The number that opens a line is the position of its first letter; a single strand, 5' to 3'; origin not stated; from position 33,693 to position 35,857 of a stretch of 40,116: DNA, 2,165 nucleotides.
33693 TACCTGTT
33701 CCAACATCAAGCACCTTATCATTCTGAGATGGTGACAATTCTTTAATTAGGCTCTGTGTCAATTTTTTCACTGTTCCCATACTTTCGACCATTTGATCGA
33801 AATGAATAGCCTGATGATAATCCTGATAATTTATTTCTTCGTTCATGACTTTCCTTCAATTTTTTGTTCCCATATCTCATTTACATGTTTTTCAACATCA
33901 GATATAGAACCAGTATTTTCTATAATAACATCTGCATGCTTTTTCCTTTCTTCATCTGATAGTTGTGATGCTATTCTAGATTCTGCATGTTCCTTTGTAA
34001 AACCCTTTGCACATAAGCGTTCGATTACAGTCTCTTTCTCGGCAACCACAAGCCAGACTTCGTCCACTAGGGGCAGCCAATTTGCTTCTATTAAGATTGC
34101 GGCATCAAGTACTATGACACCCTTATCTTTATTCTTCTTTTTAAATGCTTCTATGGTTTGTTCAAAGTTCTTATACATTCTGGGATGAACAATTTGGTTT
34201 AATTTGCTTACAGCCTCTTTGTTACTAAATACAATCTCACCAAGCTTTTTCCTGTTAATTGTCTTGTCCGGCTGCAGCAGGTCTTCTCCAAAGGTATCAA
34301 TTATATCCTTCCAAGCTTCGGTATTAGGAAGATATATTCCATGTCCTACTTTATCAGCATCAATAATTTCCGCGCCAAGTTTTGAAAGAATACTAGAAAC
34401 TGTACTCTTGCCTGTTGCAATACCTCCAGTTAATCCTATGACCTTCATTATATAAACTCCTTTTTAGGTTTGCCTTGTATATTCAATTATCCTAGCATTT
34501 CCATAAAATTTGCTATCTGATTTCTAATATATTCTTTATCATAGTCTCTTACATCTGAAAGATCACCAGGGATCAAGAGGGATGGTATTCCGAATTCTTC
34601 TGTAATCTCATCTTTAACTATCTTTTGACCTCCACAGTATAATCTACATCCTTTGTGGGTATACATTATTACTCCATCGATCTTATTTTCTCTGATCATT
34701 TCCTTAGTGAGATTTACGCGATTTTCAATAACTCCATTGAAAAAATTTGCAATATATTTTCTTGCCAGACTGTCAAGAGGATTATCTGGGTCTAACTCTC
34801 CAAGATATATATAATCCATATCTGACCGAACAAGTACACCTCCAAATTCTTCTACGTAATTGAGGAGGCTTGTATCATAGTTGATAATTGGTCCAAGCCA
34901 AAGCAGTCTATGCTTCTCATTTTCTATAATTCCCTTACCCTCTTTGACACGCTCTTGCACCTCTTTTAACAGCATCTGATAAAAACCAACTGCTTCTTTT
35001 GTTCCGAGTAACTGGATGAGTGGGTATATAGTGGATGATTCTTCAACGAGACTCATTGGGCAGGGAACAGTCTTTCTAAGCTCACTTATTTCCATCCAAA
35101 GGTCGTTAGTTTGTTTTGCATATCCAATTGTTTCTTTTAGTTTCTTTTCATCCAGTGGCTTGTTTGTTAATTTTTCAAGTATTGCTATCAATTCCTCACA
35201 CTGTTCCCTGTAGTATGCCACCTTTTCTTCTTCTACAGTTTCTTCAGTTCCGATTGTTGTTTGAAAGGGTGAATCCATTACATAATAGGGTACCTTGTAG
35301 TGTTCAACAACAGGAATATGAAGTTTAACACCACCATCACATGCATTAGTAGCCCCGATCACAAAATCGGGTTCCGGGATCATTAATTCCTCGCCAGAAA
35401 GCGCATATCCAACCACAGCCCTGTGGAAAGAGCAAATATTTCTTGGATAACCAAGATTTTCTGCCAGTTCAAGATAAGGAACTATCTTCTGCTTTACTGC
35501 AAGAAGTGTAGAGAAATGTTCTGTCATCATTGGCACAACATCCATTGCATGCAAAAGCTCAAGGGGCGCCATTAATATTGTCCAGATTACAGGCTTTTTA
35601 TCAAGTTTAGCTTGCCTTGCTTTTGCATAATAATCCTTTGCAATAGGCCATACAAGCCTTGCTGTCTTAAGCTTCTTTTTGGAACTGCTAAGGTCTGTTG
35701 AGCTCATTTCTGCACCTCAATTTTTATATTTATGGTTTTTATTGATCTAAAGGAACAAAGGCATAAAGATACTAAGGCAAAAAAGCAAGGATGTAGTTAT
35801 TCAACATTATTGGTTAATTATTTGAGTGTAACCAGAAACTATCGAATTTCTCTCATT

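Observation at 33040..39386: CoA-centred minus-strand cluster: a split HGD-D (radical dehydratase-like) pair wired to a PHP phosphoesterase, an alpha-only ADP-forming CoA-ligase module, CoaE and a methyltransferase, with no activator ATPase in view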

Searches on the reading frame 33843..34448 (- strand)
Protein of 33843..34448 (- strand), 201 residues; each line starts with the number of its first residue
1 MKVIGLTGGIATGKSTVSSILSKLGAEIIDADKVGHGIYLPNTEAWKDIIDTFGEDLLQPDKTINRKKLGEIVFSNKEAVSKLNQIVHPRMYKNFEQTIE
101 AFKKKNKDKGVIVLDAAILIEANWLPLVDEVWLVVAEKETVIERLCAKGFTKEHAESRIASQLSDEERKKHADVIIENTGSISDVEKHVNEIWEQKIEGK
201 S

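Call 3: search_protein_families(library=pfam, proteins=[window:33843-34448:-], max_evalue=0.01)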
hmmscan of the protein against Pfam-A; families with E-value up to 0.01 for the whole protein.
window:33843-34448:- (201 aa): 2 families
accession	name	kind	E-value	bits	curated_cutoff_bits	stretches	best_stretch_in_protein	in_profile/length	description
PF01121.26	CoaE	-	9.2e-50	169.3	27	1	3-183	2-179/180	Dephospho-CoA kinase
PF13238.12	AAA_18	-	1.2e-05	26.2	29.4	1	4-152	1-115/128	AAA domain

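Call 4: search_protein_families(library=ncbifam, proteins=[window:33843-34448:-], max_evalue=0.01)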
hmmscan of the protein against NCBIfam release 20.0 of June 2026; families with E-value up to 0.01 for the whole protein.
window:33843-34448:- (201 aa): 5 families
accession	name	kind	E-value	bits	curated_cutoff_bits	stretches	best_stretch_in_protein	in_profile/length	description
TIGR00152.1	TIGR00152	equivalog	1.3e-50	171.9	65.55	1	3-190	1-187/188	dephospho-CoA kinase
NF002879.0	PRK03333.1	equivalog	2.8e-50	171.5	215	1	2-197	2-194/395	dephospho-CoA kinase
NF006743.0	PRK09270.1-2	equivalog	2.7e-05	23.3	227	0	85-167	107-196/217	nucleoside/nucleotide kinase family protein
NF003012.0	PRK03839.1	equivalog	0.0002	21.4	152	0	66-194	21-149/180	putative kinase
NF006226.0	PRK08356.1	equivalog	0.0079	15.9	189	0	3-195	7-192/195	hypothetical protein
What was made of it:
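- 33843..34448 (-): Dephospho-CoA kinase CoaE. It is a conserved fifth gene of the block, 38 bp after the O gene. TIGR00152 equivalog 171.9 bits, above the cut-off of 65.55 (call 4).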

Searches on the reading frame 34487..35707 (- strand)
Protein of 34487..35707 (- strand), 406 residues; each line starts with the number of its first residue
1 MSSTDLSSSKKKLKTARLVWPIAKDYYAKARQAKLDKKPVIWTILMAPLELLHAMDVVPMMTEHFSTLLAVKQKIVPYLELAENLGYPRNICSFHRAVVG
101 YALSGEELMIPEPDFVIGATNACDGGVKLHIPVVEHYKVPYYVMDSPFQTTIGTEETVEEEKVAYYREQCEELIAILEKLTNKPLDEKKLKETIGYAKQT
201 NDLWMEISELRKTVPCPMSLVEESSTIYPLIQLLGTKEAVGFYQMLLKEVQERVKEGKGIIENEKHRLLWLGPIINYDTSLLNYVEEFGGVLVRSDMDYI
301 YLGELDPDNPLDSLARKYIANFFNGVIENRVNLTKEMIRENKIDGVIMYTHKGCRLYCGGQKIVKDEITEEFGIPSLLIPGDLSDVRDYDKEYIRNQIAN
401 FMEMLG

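Call 3: search_protein_families(library=pfam, proteins=[window:34487-35707:-], max_evalue=0.01)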
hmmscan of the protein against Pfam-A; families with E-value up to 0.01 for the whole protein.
window:34487-35707:- (406 aa): 1 family
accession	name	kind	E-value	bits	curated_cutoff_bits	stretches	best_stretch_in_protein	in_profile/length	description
PF06050.19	HGD-D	-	4.1e-77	260.5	28.4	1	46-405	3-342/342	2-hydroxyglutaryl-CoA dehydratase, D-component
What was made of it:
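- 34487..35707 (-): O/alpha-type (HadB/BzdO-like) catalytic subunit. It has a three-Cys [4Fe-4S] site (Cys92, 123, 354) and Glu63. It lacks the BCR residues His131 (Gly126 here) and Trp46 (Ala47 here). Pfam HGD-D 4e-77 (call 3).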

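Call 4: search_protein_families(library=ncbifam, proteins=[window:34487-35707:-], max_evalue=0.01)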
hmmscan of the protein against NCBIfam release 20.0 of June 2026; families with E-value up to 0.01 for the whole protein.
window:34487-35707:- (406 aa): 5 families
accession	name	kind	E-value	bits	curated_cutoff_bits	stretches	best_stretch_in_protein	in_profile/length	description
NF052455.1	HyiscapDhHadB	equivalog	3.9e-48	164.1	750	1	14-404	3-393/398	(R)-2-hydroxyisocaproyl-CoA dehydratase subunit alpha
NF040772.1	double_cubane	equivalog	1.1e-36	126.7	350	1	31-405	13-372/372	double-cubane-cluster-containing anaerobic reductase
TIGR02260.1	benz_CoA_red_B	equivalog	6.3e-28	97.6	486.55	1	28-404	20-412/413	benzoyl-CoA reductase subunit B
TIGR03191.1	benz_CoA_bzdO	equivalog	2.2e-25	89.7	448.6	2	40-296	37-290/430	benzoyl-CoA reductase, bzd-type, subunit O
NF052456.1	HyiscapDhHadC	equivalog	0.0029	16.6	700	1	161-405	131-372/372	(R)-2-hydroxyisocaproyl-CoA dehydratase subunit beta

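Call 20: search_solved_structures(query=window:34487-35707:-, max_evalue=0.001, show_alignments=3)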
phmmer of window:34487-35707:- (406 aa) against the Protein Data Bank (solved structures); distinct sequences matched with E-value up to 0.001: 5.
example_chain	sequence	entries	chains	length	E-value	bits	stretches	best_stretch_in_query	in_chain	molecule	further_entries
3o3m_A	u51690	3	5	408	1.3e-35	126.6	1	14-404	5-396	alpha subunit 2-hydroxyisocaproyl-CoA dehydratase | alpha-subunit 2-hydroxyisocaproyl-CoA dehydratase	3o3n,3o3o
9g87_A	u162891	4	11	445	3.5e-22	82.3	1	48-403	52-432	3-methylbenzoyl-CoA reductase beta subunit MbdO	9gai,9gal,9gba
8s02_A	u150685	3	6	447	1.6e-20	76.9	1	24-299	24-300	BzdO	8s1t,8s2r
7yyl_C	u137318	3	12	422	1.2e-12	51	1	86-405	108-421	Dehydratase family protein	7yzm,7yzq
6eno_A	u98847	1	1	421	1.5e-12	50.6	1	86-405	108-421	Dehydratase family protein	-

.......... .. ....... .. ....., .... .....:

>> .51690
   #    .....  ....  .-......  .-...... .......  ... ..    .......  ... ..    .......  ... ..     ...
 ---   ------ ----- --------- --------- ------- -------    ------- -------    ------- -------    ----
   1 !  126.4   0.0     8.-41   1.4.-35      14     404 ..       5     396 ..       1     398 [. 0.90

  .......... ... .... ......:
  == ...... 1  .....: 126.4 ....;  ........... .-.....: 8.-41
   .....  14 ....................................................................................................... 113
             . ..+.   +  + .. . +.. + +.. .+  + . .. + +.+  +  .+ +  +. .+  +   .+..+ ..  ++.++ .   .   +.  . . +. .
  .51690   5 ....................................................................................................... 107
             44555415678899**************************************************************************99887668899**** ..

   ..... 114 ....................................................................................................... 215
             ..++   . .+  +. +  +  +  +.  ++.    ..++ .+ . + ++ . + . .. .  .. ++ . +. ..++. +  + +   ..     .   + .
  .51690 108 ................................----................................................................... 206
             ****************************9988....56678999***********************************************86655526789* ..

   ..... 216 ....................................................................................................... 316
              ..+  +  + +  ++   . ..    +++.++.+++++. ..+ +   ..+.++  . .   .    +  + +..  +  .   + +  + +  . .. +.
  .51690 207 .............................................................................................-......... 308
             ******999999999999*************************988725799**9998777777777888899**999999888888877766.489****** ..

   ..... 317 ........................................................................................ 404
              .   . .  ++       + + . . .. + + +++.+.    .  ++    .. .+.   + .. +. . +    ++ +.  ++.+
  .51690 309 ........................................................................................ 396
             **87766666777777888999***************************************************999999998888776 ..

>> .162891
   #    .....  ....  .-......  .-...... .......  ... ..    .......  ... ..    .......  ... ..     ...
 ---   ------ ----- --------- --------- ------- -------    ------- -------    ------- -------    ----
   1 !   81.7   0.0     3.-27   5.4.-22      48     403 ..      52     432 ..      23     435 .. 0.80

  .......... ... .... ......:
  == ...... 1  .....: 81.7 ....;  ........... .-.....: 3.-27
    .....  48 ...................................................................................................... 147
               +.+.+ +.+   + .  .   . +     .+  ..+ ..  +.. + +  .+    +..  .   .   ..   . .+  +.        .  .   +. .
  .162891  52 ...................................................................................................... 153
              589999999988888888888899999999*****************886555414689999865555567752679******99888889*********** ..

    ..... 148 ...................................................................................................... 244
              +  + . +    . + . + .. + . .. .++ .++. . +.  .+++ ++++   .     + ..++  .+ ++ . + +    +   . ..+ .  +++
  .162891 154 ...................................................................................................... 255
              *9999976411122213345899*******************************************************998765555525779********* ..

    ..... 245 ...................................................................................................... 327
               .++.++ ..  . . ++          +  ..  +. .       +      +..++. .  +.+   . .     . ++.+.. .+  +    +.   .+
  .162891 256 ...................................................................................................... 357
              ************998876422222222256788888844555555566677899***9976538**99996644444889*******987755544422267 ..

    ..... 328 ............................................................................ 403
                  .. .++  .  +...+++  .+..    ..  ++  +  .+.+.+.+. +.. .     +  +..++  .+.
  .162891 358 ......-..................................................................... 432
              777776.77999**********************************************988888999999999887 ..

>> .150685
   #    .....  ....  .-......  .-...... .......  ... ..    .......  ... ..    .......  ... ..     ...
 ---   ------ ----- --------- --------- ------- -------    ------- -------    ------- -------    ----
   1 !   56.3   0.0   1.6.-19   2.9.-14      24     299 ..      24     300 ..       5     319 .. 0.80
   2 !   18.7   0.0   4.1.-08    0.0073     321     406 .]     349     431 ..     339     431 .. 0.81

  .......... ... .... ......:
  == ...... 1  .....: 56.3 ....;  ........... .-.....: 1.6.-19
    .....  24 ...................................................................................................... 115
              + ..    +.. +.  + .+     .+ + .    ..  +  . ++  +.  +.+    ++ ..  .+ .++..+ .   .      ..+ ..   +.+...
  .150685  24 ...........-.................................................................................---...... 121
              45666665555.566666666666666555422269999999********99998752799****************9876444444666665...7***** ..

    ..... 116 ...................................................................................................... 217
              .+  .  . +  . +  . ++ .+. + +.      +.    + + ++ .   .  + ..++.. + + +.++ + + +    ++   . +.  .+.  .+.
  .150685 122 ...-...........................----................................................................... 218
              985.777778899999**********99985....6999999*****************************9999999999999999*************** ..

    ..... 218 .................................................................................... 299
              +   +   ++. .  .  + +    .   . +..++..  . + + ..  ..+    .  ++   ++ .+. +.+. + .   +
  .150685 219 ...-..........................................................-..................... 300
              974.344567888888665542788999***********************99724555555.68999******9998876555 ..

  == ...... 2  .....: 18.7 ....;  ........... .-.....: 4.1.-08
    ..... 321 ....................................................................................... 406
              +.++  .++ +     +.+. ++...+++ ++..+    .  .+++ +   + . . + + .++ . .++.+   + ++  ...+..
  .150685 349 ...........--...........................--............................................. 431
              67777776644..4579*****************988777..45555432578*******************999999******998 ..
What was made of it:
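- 34487..35707 (-): Best solved relative is HadB 3o3m_A at 1.3e-35, then MbdO and BzdO (call 20).
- On Double-cubane cluster protein (DCCP): A second subunit type is encoded (calls 4, 20).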
